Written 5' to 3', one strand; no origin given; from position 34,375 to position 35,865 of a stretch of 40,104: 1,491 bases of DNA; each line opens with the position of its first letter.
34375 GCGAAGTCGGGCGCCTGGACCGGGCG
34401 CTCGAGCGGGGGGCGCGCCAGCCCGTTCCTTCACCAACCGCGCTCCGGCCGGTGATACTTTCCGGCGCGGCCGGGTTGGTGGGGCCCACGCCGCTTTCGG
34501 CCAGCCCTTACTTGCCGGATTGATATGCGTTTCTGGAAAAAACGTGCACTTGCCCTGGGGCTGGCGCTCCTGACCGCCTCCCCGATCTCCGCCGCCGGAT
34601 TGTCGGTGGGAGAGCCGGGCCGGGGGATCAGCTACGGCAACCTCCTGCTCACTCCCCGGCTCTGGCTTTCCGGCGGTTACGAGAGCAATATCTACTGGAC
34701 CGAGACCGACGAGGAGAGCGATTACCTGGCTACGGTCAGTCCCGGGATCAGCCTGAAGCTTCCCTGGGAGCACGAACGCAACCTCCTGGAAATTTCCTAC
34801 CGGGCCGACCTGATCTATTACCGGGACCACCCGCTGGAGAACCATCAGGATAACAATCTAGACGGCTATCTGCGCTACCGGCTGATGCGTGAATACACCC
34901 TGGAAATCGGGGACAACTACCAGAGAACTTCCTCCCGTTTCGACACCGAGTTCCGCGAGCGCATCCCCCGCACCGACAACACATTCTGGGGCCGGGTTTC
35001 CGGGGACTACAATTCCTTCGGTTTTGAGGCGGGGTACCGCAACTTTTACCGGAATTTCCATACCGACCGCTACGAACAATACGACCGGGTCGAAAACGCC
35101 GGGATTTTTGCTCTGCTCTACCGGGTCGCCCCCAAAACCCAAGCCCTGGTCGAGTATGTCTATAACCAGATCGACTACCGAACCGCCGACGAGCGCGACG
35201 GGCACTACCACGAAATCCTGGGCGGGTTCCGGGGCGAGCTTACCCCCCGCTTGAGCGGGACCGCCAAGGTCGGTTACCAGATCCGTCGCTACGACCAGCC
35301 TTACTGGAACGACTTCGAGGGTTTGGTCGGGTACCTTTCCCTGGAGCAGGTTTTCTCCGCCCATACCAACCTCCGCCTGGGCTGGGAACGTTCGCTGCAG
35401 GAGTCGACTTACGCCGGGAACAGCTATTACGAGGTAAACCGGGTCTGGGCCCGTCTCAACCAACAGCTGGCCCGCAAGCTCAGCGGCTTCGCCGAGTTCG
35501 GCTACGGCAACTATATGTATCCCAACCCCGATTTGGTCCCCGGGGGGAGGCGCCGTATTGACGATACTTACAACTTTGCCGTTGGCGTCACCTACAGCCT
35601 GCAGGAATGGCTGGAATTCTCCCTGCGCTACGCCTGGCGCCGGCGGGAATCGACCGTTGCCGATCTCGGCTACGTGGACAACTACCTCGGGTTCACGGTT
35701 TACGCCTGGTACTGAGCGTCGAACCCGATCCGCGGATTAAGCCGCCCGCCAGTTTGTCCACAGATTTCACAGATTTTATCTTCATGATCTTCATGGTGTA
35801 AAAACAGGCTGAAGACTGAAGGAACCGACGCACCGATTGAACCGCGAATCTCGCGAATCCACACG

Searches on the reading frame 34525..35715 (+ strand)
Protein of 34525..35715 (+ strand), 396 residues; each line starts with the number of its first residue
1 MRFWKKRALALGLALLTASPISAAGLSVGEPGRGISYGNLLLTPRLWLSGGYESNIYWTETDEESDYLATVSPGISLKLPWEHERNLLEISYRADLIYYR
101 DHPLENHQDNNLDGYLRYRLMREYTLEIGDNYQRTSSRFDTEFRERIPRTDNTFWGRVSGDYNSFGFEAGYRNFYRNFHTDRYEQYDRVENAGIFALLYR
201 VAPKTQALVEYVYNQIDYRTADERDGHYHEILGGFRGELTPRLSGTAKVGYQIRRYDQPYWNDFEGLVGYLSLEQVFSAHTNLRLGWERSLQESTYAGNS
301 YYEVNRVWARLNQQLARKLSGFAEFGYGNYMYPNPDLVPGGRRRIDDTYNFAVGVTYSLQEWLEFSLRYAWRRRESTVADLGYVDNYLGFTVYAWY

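Call 17: search_protein_families(library=pfam, proteins=[window:34525-35715:+], max_evalue=0.001)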
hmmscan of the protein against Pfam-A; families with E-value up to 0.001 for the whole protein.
window:34525-35715:+ (396 aa): 2 families
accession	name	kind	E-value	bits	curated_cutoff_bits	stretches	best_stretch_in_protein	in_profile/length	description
PF10082.15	BBP2_2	-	2.6e-35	122.4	23.7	1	33-392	6-374/378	Putative beta-barrel porin 2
PF11854.14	MtrB_PioB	-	0.00085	18.5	23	0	181-376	327-497/635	Putative outer membrane beta-barrel porin, MtrB/PioB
